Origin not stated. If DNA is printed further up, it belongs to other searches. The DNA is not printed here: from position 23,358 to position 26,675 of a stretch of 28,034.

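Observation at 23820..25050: Catalytic core kept but substrate pocket apparently remodelled in the EbdA-like subunit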

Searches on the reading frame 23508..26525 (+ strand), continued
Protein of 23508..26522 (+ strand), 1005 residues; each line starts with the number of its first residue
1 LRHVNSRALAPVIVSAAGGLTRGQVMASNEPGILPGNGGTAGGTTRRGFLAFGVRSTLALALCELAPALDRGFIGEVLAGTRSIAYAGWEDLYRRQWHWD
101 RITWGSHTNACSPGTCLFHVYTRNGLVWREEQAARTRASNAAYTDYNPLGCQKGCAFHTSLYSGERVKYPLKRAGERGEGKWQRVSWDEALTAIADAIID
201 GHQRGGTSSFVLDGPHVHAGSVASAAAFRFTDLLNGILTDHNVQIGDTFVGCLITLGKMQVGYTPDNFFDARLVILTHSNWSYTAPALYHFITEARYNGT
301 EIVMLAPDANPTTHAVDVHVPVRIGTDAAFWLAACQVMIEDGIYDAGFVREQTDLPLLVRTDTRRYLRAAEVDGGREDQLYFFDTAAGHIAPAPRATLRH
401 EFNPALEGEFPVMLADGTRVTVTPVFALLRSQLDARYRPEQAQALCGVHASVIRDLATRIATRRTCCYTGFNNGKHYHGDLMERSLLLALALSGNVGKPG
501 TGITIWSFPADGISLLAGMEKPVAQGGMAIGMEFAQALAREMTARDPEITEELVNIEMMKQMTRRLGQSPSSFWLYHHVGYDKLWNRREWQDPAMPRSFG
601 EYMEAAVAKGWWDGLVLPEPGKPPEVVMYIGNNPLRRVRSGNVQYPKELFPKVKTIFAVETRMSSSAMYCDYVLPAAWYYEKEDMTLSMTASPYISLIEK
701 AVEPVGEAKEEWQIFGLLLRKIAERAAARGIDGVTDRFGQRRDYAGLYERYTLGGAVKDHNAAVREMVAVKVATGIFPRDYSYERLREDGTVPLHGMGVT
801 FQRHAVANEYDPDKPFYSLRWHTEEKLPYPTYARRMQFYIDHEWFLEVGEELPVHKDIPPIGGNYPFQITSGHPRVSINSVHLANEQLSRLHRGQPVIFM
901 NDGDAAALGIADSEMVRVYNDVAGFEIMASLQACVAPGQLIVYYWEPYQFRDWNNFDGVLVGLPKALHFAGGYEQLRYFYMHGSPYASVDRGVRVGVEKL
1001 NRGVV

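Call 30: search_protein_families(library=ncbifam, proteins=[window:23583-26522:+], max_evalue=0.00001)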
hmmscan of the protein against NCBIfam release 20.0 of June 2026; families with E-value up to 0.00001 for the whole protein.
window:23583-26522:+ (980 aa): 22 families
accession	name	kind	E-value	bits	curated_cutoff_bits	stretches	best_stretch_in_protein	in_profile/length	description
NF042978.1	EthbenzDh_ebdA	equivalog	0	1290.9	2000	1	19-974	19-976/977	ethylbenzene dehydrogenase subunit alpha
TIGR03479.1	DMSO_red_II_alp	subfamily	7.1e-295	980.7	984.75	1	21-973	1-913/913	molybdopterin-dependent oxidoreductase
TIGR02166.1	dmsA_ynfE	subfamily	1.2e-49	169.1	777.7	2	75-324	42-295/794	DMSO/selenate family reductase complex A subunit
TIGR01580.1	narG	equivalog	8.5e-49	166.1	1084.15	4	63-148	30-114/1235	nitrate reductase subunit alpha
TIGR01591.1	Fdh-alpha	equivalog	3.3e-37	127.9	666.25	2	91-328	10-238/672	formate dehydrogenase subunit alpha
TIGR00509.1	bisC_fam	subfamily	9e-34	116.8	1017.55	3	601-699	415-512/772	molybdopterin guanine dinucleotide-containing S/N-oxide reductase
NF041884.1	selenate_YnfF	exception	2.3e-33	115.1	1650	1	71-324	39-295/798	selenate/tellurate reductase subunit YnfF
NF012032.0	PRK15488.1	equivalog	5.6e-32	110.6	694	2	125-327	82-280/759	thiosulfate reductase PhsA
NF041885.1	selenate_YnfE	exception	6e-28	97.1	1675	1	70-324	41-302/805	selenate/tellurate reductase subunit YnfE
NF047855.1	AssmNtatRedNasC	equivalog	5.3e-25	87.8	1100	1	126-329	62-264/708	assimilatory nitrate reductase catalytic subunit NasC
NF011566.1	PRK14990.1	exception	2.5e-24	85.4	1600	1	118-324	95-315/814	dimethylsulfoxide reductase subunit A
NF011682.0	PRK15102.1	equivalog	2.9e-23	81.9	909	2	601-700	473-571/829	trimethylamine-N-oxide reductase TorA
TIGR02164.1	torA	equivalog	4.6e-22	77.9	1465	1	601-707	469-575/824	trimethylamine-N-oxide reductase TorA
TIGR01553.1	formate-DH-alph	equivalog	1.2e-16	59.7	814.2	1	245-337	221-313/1009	formate dehydrogenase-N subunit alpha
NF041513.1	formate_DH_Act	exception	3.9e-16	58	1400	1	240-338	207-305/1067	formate dehydrogenase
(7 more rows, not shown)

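Call 31: search_protein_families(library=ncbifam, proteins=[L001:14004-14645:+, L001:14664-15332:+, L001:15332-15736:-, L001:15741-16928:-, L001:16925-17437:-, L001:17463-19076:-, L001:19073-20134:-, L001:20242-21021:+, L001:21112-21837:+], max_evalue=0.00001)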
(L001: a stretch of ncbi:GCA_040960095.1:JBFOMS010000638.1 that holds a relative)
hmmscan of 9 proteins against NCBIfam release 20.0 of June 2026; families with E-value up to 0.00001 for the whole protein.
L001:14004-14645:+ (214 aa): 2 families
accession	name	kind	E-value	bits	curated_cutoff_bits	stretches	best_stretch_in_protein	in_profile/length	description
NF042980.1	EthbenzDh_ebdC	equivalog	3.7e-77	258.6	400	1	1-212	1-212/214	ethylbenzene dehydrogenase subunit gamma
TIGR03477.1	DMSO_red_II_gam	subfamily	2.1e-55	187.2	169.85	1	1-211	1-205/206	DMSO reductase family type II enzyme, heme b subunit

L001:14664-15332:+ (223 aa): 3 families
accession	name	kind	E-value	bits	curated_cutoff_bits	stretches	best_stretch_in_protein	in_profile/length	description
TIGR03482.1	DMSO_red_II_cha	subfamily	3e-43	148.1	152.3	1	32-216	1-193/197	DMSO reductase family type II enzyme chaperone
NF042981.1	EthbenzDh_ebdD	equivalog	4e-41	141.1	360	1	29-206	15-206/222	ethylbenzene dehydrogenase subunit delta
NF003442.0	PRK04976.1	equivalog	3.2e-09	37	132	1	78-217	73-210/211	molecular chaperone TorD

L001:15332-15736:- (134 aa): 1 family
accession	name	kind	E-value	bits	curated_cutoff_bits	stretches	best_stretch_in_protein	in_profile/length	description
NF053627.1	BnzsclthlBbsAGT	equivalog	2.7e-08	33.9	250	1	29-117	40-124/145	benzoylsuccinyl-CoA thiolase subunit BbsA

L001:15741-16928:- (395 aa): 20 families
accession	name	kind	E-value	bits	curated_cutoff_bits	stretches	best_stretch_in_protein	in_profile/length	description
NF004811.0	PRK06158.1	subfamily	3.9e-88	296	421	1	4-394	3-381/384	acetyl-CoA acetyltransferase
NF006010.0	PRK08142.1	subfamily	4.4e-73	246.3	462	1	8-394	4-388/388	thiolase domain-containing protein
NF004720.0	PRK06064.1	subfamily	2.6e-67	227.3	420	1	23-394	16-388/389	thiolase domain-containing protein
NF053570.1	AcCoTHIOL_METTL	equivalog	2.6e-57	194.4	600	1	75-394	68-384/385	acetyl-CoA acetyltransferase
NF005892.0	PRK07855.1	subfamily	1.9e-55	188.4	469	1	11-393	8-389/390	lipid-transfer protein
NF009228.0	PRK12578.1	subfamily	4.4e-52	177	485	1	82-383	77-377/387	thiolase domain-containing protein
NF004810.0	PRK06157.1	equivalog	3.4e-46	158.2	403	1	99-385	95-387/400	acetyl-CoA acetyltransferase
NF004982.0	PRK06365.1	equivalog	2.2e-45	155.5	695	2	34-248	42-254/430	thiolase domain-containing protein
NF004715.0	PRK06059.1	equivalog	1.3e-44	152.8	424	1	35-392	29-398/399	lipid-transfer protein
NF006180.0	PRK08313.1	subfamily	5.4e-39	134.1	514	1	26-393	22-384/389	thiolase domain-containing protein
NF004721.0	PRK06065.1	equivalog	1.2e-37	129.7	455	1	35-384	36-385/393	thiolase domain-containing protein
NF006102.0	PRK08256.1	subfamily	1.9e-37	129.3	436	1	140-380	138-380/394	lipid-transfer protein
NF005704.0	PRK07516.1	subfamily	1.8e-36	125.9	412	1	13-384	6-378/389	thiolase domain-containing protein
NF053628.1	BnzsclthlBbsBGT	equivalog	1.1e-34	119.9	750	1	94-382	85-371/389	benzoylsuccinyl-CoA thiolase subunit BbsB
NF004722.0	PRK06066.1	equivalog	6.5e-29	101.1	516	1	152-384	145-375/385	thiolase domain-containing protein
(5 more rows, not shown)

L001:16925-17437:- (170 aa): 0 families

L001:17463-19076:- (537 aa): 6 families
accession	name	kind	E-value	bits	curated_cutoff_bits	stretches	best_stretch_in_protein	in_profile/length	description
TIGR00387.1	glcD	equivalog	3.9e-24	85.2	567.9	1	57-252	3-193/413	glycolate oxidase subunit GlcD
NF008408.0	PRK11230.1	equivalog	2.8e-15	55.8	897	1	11-245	15-243/499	glycolate oxidase subunit GlcD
NF049975.1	2HglutDHaseYdiJ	equivalog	8.9e-12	43.6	1350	1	8-195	9-198/1018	D-2-hydroxyglutarate dehydrogenase YdiJ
NF008439.0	PRK11282.1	equivalog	2.3e-10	39.8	284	1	65-258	12-198/358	glycolate oxidase subunit GlcE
NF053785.1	DcplphribOxDprE1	equivalog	1.2e-08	34.6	500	1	51-164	14-122/449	decaprenylphosphoryl-beta-D-ribose oxidase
TIGR01678.1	FAD_lactone_ox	subfamily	1.7e-06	27.2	396.8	1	51-187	14-147/438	sugar 1,4-lactone oxidase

L001:19073-20134:- (353 aa): 21 families
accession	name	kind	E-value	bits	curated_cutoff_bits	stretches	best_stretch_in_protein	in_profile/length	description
NF041097.1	keto_inos_dh_IolM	equivalog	1e-62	212.1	450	1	3-332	31-372/389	scyllo-inosose 3-dehydrogenase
TIGR00692.1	tdh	equivalog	2.9e-50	171.2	458.35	1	11-329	10-320/340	L-threonine 3-dehydrogenase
NF003808.0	PRK05396.1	equivalog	1.7e-48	165.2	380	1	8-321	9-313/341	L-threonine 3-dehydrogenase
NF007375.0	PRK09880.1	equivalog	1e-43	149.5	469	1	26-331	29-324/344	L-idonate 5-dehydrogenase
NF007642.0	PRK10309.1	equivalog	2e-40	139.1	550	1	1-272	1-261/347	galactitol-1-phosphate 5-dehydrogenase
NF007489.0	PRK10083.1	equivalog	1.5e-38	132.7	376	1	2-352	2-336/339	Zn-dependent oxidoreductase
TIGR03366.1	HpnZ_proposed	hypoth_equivalog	1.7e-31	109.6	328.1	1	21-330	2-315/315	putative phosphonate catabolism associated alcohol dehydrogenase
TIGR02822.1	adh_fam_2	subfamily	4.2e-29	101.7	283.5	1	12-315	15-299/329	zinc-binding alcohol dehydrogenase family protein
NF010344.0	PRK13771.1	subfamily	4.6e-29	101.4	349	1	1-329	1-312/334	putative alcohol dehydrogenase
TIGR03989.1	Rxyl_3153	subfamily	1.1e-28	100.6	440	2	126-315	139-337/370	NDMA-dependent alcohol dehydrogenase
NF006940.0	PRK09422.1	equivalog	5.5e-28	97.9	344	1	1-320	1-309/338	alcohol dehydrogenase AdhP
TIGR03201.1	dearomat_had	equivalog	3.1e-27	95.6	338.65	1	14-330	13-329/349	6-hydroxycyclohex-1-ene-1-carbonyl-CoA dehydrogenase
NF047908.1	AldhRedAhr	equivalog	1.3e-25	90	470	1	10-317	14-306/335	NADPH-dependent aldehyde reductase Ahr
NF041172.1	AcrlCoa_red_Thmprot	equivalog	3.2e-25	88.8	500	1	1-339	1-322/334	acryloyl-CoA reductase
TIGR03451.1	mycoS_dep_FDH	equivalog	3.2e-21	75.5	512.9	1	12-331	14-340/358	S-(hydroxymethyl)mycothiol dehydrogenase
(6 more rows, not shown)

L001:20242-21021:+ (260 aa): 211 families (the best 25 are shown)
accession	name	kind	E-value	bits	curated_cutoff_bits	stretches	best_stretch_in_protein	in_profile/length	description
NF005559.1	PRK07231.1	subfamily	7.2e-47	160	215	1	3-248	2-247/249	glucose 1-dehydrogenase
NF004198.0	PRK05653.1-3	equivalog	1.6e-46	158.8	296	1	3-247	5-245/248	3-oxoacyl-ACP reductase FabG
NF006072.0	PRK08217.1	subfamily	1.3e-45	156.2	298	1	1-249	1-252/253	3-ketoacyl-(acyl-carrier-protein) reductase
NF009466.0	PRK12826.1-2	subfamily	5.3e-41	140.7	222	1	6-248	4-244/248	3-oxoacyl-ACP reductase FabG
NF052558.1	MBtsdlDhBudC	equivalog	3e-39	135.1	270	1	5-249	3-242/250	meso-2,3-butanediol dehydrogenase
NF004791.0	PRK06138.1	equivalog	3.1e-39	134.8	312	1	1-248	1-249/252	SDR family oxidoreductase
TIGR01830.1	3oxo_ACP_reduc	equivalog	4.1e-39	134.7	297.75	1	8-247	1-237/239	3-oxoacyl-[acyl-carrier-protein] reductase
NF005309.0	PRK06841.1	subfamily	5.6e-37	127.6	286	1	2-247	12-251/255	GolD/DthD family dehydrogenase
NF005067.0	PRK06484.1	equivalog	9.7e-37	126.7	713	1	5-248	273-511/524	short chain dehydrogenase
NF005806.0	PRK07666.1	equivalog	5.6e-35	120.7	286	1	2-199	4-196/239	3-ketoacyl-ACP reductase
NF047923.1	pyridox_DH_SDR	equivalog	7.2e-35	120.7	325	1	4-201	2-191/243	pyridoxal 4-dehydrogenase, SDR-type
NF053702.1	TrHdxCHCADhChcB1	equivalog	9.4e-35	120.1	400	1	2-248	1-240/250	trans-4-hydroxycyclohexanecarboxylate dehydrogenase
NF006070.0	PRK08213.1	subfamily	1e-34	120.2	279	1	2-248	9-256/259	gluconate 5-dehydrogenase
NF053701.1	CsHdxCHCADhChcB2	equivalog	1.6e-34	119.5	350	1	4-247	2-241/245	cis-4-hydroxycyclohexanecarboxylate dehydrogenase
NF009093.0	PRK12429.1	subfamily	2.6e-34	118.7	258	1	2-198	2-193/259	3-hydroxybutyrate dehydrogenase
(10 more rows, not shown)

L001:21112-21837:+ (242 aa): 11 families
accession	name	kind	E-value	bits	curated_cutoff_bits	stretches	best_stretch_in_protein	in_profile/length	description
NF050111.1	TransRegSACE7040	equivalog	4.4e-14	52.8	250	1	37-218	2-181/186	SACE_7040 family transcriptional regulator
NF051852.1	efflux_TF_MtrR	exception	2.3e-12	47.1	280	1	38-218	12-200/205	multidrug efflux system transcriptional repressor MtrR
NF037937.1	septum_RefZ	equivalog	2.5e-12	47.1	180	1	38-193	1-159/195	forespore capture DNA-binding protein RefZ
NF007949.0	PRK10668.1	equivalog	1.7e-11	44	271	1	38-121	13-97/216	multidrug efflux transporter transcriptional repressor AcrR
NF041196.1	ScbR_bind_reg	equivalog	3.5e-11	43.7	150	1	38-126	8-96/191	ScbR family autoregulator-binding transcription factor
NF053878.1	FATransRegFadRBac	equivalog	1.6e-09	37.8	200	1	37-218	4-187/190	fatty acid metabolism transcriptional regulator FadR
NF053731.1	TransRegFasRMycb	equivalog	6.6e-09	35.8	330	1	35-91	10-66/199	HTH-type transcriptional activator FasR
NF053516.1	TranRepPrsAVib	equivalog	1.6e-08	34.6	300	1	38-93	8-63/208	TetR family transcriptional repressor PsrA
NF010319.1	PRK13756.1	equivalog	1.4e-07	31.5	265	1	37-95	3-61/199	tetracycline resistance transcriptional repressor TetR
NF007430.0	PRK09975.1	equivalog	8.5e-07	28.3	274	1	38-90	13-65/220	acrEF/envCD operon transcriptional regulator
TIGR03613.1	RutR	equivalog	8.2e-06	25.8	368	0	30-89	2-61/202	pyrimidine utilization regulatory protein R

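Call 43: find_encoding_contigs(protein=window:23583-26525:+, flank=10000, max_places=4)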
Protein window:23583-26525:+ (980 aa): 1 contig read that carries it; 1 place shown.
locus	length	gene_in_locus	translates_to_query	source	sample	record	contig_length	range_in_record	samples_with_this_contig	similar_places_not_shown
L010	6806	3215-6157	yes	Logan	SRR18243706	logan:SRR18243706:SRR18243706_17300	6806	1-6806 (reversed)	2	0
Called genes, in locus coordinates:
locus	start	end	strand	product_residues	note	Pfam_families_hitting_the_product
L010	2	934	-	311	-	?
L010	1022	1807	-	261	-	PF00378:ECH_1, PF16113:ECH_2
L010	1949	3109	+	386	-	PF00144:Beta-lactamase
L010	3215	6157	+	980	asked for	PF00384:Molybdopterin, PF01568:Molydop_binding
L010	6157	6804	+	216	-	?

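Call 44: find_encoding_contigs(protein=P0005, flank=10000, max_places=2)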
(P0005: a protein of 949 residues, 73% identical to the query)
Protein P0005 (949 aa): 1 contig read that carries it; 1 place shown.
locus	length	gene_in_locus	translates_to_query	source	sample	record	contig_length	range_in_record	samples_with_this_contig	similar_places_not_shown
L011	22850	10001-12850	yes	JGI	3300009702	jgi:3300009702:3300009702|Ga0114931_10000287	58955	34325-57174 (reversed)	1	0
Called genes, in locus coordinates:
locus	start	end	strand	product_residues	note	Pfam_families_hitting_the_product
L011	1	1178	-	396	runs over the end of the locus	PF02771:Acyl-CoA_dh_N, PF02770:Acyl-CoA_dh_M, PF00441:Acyl-CoA_dh_1, PF08028:Acyl-CoA_dh_2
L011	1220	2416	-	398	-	PF02771:Acyl-CoA_dh_N, PF02770:Acyl-CoA_dh_M, PF00441:Acyl-CoA_dh_1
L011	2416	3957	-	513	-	PF00501:AMP-binding, PF13193:AMP-binding_C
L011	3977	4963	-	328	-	PF08240:ADH_N, PF00107:ADH_zinc_N, PF13602:ADH_zinc_N_2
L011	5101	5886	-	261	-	PF00378:ECH_1, PF16113:ECH_2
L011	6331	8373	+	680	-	PF07715:Plug, PF00593:TonB_dep_Rec_b-barrel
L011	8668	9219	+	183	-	PF00144:Beta-lactamase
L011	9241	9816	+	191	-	PF00144:Beta-lactamase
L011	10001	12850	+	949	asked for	PF00384:Molybdopterin, PF01568:Molydop_binding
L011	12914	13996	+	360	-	PF13187:Fer4_9 (faint), PF14697:Fer4_21 (faint), PF00037:Fer4 (faint), PF12797:Fer4_2 (faint), PF13237:Fer4_10 (weak), PF13247:Fer4_11, PF12838:Fer4_7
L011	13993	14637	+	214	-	PF09459:EB_dh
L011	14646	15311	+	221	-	PF02613:Nitrate_red_del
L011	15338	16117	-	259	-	PF00106:adh_short, PF08659:KR (faint), PF13561:adh_short_C2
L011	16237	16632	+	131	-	PF08240:ADH_N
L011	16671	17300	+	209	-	PF16912:Glu_dehyd_C, PF00107:ADH_zinc_N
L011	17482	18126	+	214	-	PF00440:TetR_N, PF17932:TetR_C_24, PF14246:TetR_C_7 (weak)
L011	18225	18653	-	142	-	PF12802:MarR_2, PF01047:MarR, PF13412:HTH_24 (faint)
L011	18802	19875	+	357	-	PF13433:Peripla_BP_5, PF13458:Peripla_BP_6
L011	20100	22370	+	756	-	PF07715:Plug, PF00593:TonB_dep_Rec_b-barrel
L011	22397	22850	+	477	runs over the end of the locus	PF01425:Amidase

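Call 50: search_solved_structures(query=L001:17463-19076:-, max_evalue=0.00001)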
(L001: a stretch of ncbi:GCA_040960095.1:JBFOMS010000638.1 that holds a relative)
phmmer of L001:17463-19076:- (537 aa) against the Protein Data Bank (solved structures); distinct sequences matched with E-value up to 0.00001: 44.
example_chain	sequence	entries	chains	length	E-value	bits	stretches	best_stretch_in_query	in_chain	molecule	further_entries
3pm9_A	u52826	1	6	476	7e-23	84.3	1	17-254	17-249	Putative oxidoreductase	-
8jdb_A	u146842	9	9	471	4.1e-21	78.4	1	17-245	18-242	Probable D-lactate dehydrogenase, mitochondrial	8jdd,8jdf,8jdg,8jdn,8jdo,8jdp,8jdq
8jdc_A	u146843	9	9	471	4.1e-21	78.4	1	17-245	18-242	Probable D-lactate dehydrogenase, mitochondrial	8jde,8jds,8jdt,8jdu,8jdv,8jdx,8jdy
9qgz_A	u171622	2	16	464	2.5e-18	69.2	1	17-246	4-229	Glycolate oxidase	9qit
8s7t_A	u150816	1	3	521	3.7e-18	68.7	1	53-249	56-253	Oxidoreductase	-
8s7r_A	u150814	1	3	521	3.8e-18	68.7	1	53-249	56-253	Oxidoreductase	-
8s7s_A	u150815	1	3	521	5.1e-18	68.2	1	53-249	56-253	Oxidoreductase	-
8s7p_A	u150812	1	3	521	7e-18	67.8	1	53-249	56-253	Oxidoreductase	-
8s7q_A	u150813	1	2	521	9.7e-18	67.3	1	53-249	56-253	Oxidoreductase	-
8s7n_A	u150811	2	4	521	9.7e-18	67.3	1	53-249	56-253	Oxidoreductase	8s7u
8s7w_A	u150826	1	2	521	9.7e-18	67.3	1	53-249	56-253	Oxidoreductase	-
9ffk_A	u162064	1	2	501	1.7e-15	59.9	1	57-225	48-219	FAD-binding oxidoreductase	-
9fge_A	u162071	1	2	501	2.3e-15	59.5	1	57-225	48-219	FAD-binding oxidoreductase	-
4bc7_A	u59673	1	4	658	1.5e-13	53.5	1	54-259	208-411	ALKYLDIHYDROXYACETONEPHOSPHATE SYNTHASE, PEROXISOMAL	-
4bby_A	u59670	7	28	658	1.5e-13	53.4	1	54-259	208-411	ALKYLDIHYDROXYACETONEPHOSPHATE SYNTHASE, PEROXISOMAL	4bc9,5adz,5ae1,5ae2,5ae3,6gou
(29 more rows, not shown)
